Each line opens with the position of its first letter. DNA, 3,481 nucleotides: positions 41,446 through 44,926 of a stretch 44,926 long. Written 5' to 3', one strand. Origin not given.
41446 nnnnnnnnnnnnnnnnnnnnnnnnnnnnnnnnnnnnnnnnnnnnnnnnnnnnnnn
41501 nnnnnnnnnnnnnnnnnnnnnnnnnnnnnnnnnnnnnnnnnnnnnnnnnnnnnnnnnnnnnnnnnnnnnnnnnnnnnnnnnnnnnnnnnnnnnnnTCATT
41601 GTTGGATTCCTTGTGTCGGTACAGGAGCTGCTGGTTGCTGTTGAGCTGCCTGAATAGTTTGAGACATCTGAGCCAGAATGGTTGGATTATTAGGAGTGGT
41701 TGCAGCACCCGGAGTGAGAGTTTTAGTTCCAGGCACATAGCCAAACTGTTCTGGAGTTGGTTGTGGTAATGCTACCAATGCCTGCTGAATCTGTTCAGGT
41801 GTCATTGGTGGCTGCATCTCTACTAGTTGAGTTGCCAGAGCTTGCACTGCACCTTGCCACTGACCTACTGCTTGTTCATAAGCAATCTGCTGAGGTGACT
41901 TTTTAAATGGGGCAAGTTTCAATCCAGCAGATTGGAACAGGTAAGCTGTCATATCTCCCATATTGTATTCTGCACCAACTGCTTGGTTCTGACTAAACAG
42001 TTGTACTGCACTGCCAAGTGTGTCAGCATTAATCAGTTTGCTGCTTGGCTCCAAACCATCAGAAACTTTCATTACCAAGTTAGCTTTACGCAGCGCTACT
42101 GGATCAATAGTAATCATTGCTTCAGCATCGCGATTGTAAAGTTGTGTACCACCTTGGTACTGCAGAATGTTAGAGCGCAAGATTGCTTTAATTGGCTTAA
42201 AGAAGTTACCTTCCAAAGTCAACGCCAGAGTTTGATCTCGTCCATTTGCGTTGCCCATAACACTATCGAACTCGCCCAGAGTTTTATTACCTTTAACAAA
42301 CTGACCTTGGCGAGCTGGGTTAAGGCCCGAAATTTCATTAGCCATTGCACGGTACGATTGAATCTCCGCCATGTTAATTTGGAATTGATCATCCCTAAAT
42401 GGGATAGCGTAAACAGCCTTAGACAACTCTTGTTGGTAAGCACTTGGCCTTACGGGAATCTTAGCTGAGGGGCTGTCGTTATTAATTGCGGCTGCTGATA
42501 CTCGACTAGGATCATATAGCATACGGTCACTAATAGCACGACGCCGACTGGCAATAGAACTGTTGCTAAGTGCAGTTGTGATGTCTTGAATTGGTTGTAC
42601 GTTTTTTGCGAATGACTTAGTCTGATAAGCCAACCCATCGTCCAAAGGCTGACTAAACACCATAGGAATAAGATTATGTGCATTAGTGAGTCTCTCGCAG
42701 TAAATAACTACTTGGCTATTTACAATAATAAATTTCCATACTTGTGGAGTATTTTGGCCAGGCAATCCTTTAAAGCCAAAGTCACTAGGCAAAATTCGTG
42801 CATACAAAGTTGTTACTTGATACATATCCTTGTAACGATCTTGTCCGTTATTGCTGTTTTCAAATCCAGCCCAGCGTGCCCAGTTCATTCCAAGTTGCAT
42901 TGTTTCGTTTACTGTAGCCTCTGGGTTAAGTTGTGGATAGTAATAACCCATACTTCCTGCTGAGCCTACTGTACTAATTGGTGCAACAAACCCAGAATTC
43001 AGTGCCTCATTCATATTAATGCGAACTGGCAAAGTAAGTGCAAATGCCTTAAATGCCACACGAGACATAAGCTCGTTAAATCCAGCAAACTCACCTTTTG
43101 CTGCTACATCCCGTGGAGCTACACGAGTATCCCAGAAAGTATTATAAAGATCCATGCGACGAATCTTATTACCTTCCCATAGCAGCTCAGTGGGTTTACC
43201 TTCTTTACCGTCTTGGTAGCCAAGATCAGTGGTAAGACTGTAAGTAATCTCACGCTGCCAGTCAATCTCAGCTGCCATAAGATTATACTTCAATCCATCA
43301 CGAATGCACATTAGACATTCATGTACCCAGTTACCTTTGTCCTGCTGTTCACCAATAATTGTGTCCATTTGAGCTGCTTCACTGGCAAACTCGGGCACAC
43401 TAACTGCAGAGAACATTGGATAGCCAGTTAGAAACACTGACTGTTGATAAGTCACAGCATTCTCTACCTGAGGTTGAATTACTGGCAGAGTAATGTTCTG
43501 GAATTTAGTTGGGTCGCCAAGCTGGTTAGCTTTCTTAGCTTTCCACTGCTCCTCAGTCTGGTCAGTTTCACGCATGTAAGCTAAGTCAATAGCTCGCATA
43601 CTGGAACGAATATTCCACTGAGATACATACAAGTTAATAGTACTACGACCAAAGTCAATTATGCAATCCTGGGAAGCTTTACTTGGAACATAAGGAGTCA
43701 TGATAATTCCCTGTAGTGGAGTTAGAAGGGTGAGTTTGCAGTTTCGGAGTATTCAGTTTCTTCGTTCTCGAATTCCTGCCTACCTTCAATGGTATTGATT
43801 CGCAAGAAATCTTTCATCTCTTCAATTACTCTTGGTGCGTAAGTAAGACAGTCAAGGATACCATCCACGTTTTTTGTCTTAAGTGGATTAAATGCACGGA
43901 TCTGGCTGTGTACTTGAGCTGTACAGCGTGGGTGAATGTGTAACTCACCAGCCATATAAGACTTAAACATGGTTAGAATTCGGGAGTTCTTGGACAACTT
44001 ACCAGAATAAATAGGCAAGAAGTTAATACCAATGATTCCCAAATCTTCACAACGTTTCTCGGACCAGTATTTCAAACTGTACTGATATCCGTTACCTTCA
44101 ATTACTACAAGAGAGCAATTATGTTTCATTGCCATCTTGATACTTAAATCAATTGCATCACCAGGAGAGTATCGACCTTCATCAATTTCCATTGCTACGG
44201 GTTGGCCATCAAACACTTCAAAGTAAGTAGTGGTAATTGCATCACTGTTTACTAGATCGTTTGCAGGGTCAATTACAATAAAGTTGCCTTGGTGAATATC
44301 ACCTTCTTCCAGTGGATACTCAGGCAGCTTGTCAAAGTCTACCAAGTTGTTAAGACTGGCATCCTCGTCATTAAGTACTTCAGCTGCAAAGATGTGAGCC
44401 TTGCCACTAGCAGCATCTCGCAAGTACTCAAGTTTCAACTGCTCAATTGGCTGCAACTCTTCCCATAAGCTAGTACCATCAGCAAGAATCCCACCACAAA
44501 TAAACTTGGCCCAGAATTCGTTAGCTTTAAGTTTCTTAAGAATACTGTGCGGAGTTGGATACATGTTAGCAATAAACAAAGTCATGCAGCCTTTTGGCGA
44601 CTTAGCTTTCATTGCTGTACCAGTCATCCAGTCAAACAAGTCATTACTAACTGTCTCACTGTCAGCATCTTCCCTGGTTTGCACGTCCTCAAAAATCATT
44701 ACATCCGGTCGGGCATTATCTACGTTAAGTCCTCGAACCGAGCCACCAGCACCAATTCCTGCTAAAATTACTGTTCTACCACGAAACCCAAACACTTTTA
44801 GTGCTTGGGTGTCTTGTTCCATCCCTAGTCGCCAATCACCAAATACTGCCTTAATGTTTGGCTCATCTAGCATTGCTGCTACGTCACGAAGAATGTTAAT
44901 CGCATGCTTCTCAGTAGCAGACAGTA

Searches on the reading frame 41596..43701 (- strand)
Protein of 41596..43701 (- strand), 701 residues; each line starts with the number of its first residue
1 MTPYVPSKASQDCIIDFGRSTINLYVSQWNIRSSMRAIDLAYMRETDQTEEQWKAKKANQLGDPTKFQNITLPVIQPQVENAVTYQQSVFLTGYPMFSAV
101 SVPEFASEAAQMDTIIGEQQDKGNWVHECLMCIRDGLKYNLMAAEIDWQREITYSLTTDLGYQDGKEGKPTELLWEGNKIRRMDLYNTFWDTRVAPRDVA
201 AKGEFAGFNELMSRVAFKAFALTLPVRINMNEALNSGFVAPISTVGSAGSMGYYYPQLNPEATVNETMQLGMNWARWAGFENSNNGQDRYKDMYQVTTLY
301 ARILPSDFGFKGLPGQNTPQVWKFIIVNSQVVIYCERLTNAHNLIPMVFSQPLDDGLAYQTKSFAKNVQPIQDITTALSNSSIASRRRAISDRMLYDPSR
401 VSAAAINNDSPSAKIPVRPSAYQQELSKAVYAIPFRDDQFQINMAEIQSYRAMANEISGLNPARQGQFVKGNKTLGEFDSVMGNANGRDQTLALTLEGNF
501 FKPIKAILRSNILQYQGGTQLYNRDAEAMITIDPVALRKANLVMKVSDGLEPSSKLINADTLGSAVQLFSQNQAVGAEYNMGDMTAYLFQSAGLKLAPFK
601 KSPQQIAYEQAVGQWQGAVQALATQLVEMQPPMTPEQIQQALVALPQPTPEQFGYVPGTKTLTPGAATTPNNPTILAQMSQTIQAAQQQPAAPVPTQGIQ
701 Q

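Call 20: search_protein_families(library=phrogs, proteins=[window:41596-43701:-], max_evalue=0.001)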
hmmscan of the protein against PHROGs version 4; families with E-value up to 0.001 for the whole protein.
window:41596-43701:- (701 aa): 1 family
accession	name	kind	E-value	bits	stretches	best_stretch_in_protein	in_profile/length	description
phrog_15554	-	head and packaging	5.7e-77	260.3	1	33-627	43-636/666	portal protein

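Call 41: search_dna_similar(query=window:41596-43701:-, collection=phages, mode=protein, max_rows=25)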
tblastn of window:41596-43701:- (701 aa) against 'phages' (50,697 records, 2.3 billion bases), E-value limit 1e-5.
Records with a match: 20; places in all: 20; records where one place covers at least 80% of the query: 16.
Best place of each record, by identity: <60% 20.
By first word of the organism name: Pseudomonas 16; EBPR 1; Polaromonas 1; Aeromonas 1; Vibrio 1.
By host as written in the record: Pseudomonas aeruginosa 12; - 3; Pseudomonas sp. 1; Psuedomonas aeruginosa 1; Polaromonas sp. 1; Aeromonas dhakensis 1; Vibrio splendidus 1.
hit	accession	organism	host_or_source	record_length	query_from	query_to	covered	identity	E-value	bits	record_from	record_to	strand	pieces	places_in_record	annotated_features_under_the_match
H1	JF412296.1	EBPR podovirus 3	-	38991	7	604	85%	33.3%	7e-81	287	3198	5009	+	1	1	gp5: hypothetical protein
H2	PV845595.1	Pseudomonas phage Ph_15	Pseudomonas aeruginosa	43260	8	595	84%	31.7%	4e-69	252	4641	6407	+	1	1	portal protein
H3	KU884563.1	Pseudomonas phage PaMx41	Pseudomonas aeruginosa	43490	8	595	84%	31.7%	5e-69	252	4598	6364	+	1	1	putative portal protein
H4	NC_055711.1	Pseudomonas phage PaMx41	Pseudomonas aeruginosa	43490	8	595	84%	31.7%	5e-69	252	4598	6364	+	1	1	portal protein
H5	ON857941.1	Pseudomonas phage vB_PaeP_FBPa48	Pseudomonas sp.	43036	8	595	84%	31.5%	9e-69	251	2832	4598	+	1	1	hypothetical protein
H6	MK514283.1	Pseudomonas phage vB_PaeP_TF17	Psuedomonas aeruginosa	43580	8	595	84%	31.5%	1e-68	251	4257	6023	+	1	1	putative portal protein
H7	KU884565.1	Pseudomonas phage PaMx46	Pseudomonas aeruginosa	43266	8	595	84%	31.5%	1e-68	251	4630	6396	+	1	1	putative portal protein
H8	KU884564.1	Pseudomonas phage PaMx43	Pseudomonas aeruginosa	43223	8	595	84%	31.5%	2e-68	250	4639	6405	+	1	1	putative portal protein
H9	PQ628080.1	Pseudomonas phage Neko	Pseudomonas aeruginosa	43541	8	595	84%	31.5%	2e-68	250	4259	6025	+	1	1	portal protein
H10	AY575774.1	Pseudomonas phage PaP2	-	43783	8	595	84%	31.5%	2e-68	250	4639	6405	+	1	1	orf8: p08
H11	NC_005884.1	Pseudomonas phage PaP2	Pseudomonas aeruginosa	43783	8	595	84%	31.5%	2e-68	250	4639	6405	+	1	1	portal protein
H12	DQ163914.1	Pseudomonas phage 119X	-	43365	8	595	84%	31.5%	3e-68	249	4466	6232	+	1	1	record has no annotation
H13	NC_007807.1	Pseudomonas phage 119X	Pseudomonas aeruginosa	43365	8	595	84%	31.5%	3e-68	249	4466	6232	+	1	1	119X_gp08: portal protein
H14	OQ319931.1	Pseudomonas phage 20Aug470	Pseudomonas aeruginosa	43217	8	595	84%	31.5%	4e-68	249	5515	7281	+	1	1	portal protein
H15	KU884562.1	Pseudomonas phage PaMx35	Pseudomonas aeruginosa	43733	8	595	84%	31.5%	4e-68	249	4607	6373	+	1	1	putative portal protein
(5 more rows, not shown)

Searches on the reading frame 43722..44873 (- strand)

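Call 20: search_protein_families(library=phrogs, proteins=[window:43722-44873:-], max_evalue=0.001)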
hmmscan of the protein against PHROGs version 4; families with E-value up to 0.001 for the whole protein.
window:43722-44873:- (383 aa): 1 family
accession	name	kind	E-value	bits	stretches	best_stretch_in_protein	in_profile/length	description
phrog_38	-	head and packaging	2.2e-30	107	1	4-365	363-718/760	terminase large subunit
